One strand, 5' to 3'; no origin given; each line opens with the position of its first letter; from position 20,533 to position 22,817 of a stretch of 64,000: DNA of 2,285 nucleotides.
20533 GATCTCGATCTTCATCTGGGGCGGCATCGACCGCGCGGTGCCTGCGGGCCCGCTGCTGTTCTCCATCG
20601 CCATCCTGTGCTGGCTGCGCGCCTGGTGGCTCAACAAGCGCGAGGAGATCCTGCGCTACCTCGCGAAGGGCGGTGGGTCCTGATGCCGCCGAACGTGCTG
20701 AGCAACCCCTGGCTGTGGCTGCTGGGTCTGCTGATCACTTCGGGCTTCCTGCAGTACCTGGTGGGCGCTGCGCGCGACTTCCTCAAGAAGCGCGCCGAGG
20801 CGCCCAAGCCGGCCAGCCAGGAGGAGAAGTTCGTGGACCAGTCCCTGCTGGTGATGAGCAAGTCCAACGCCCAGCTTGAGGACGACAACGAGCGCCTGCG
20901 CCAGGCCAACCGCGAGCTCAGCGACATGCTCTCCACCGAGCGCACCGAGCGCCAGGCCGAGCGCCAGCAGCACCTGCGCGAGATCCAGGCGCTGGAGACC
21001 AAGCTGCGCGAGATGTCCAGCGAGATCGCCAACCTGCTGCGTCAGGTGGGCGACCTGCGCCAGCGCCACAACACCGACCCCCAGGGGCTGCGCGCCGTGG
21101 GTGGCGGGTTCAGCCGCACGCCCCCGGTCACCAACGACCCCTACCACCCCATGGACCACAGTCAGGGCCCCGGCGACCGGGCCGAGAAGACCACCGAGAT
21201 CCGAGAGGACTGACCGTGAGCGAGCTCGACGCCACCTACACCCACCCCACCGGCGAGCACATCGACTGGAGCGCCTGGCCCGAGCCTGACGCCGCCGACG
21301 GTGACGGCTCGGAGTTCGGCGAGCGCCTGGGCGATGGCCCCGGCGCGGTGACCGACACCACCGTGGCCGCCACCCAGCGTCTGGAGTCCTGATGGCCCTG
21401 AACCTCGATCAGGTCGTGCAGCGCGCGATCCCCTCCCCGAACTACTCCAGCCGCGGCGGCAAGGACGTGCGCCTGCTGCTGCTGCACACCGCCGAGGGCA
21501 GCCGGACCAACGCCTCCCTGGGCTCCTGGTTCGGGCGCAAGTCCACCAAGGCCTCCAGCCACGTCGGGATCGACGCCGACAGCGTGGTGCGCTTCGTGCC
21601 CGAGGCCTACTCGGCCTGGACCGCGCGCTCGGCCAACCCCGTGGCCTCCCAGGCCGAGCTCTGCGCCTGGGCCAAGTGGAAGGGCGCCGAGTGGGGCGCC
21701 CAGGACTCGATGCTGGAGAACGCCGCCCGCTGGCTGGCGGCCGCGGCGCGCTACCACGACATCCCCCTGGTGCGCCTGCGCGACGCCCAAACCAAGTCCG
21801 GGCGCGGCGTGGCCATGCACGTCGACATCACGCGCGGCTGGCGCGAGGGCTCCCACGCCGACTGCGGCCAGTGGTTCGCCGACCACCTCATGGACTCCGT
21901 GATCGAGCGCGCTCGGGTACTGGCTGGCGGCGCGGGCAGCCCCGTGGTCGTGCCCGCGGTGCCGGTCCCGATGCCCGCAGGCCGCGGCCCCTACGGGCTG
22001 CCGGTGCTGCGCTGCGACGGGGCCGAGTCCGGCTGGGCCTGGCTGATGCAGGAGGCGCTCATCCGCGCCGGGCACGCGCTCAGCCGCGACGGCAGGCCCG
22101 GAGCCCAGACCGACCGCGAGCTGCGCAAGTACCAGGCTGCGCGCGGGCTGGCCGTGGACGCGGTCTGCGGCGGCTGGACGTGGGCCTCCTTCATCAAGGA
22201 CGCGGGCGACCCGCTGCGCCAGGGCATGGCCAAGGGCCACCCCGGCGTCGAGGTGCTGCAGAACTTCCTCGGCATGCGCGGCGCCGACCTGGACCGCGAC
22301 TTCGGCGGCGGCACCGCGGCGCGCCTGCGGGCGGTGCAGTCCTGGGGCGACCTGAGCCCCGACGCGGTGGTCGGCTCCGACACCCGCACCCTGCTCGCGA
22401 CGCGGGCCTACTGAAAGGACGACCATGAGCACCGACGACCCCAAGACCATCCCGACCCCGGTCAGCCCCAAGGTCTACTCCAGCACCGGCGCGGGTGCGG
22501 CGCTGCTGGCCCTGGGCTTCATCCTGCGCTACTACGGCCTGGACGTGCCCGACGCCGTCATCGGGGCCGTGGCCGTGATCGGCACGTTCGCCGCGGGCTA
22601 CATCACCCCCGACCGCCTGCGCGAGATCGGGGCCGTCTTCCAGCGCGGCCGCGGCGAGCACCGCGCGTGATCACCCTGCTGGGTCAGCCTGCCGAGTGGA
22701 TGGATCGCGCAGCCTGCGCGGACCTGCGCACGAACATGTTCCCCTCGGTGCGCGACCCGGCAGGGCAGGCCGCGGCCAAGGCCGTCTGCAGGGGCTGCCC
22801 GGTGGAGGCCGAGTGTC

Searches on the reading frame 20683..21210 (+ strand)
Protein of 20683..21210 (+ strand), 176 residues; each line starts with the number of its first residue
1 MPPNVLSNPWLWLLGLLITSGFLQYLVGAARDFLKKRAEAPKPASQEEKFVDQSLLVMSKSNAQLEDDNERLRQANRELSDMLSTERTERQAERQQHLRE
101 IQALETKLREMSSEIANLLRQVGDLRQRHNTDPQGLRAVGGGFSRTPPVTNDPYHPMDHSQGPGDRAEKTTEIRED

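Call 24: search_protein_families(library=pfam, proteins=[window:20683-21210:+], max_evalue=0.01)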
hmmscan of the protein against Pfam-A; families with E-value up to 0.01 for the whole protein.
window:20683-21210:+ (176 aa): 3 families
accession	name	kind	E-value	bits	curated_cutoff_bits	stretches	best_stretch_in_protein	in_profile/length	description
PF25785.1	TPR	-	0.0012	19.5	27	0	89-131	4-46/110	Nucleoprotein TPR-like domain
PF25481.1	Nucleoprot-TPR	-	0.0063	17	27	1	62-128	10-76/80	Nucleoprotein TPR-like domain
PF06785.16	UPF0242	-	0.0066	17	33.5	1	53-119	126-191/194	Uncharacterised protein family (UPF0242) N-terminus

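Call 25: search_protein_families(library=phrogs, proteins=[window:20683-21210:+], max_evalue=0.001)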
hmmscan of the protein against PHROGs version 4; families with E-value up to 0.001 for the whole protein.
window:20683-21210:+ (176 aa): 0 families

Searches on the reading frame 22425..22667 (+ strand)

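Call 24: search_protein_families(library=pfam, proteins=[window:22425-22667:+], max_evalue=0.01)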
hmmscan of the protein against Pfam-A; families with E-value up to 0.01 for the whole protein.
window:22425-22667:+ (81 aa): 0 families

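Call 25: search_protein_families(library=phrogs, proteins=[window:22425-22667:+], max_evalue=0.001)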
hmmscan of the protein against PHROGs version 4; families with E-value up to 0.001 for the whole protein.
window:22425-22667:+ (81 aa): 1 family
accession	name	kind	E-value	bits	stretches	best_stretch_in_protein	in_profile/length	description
phrog_9284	-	lysis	7.8e-10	39.4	1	14-68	6-60/69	holin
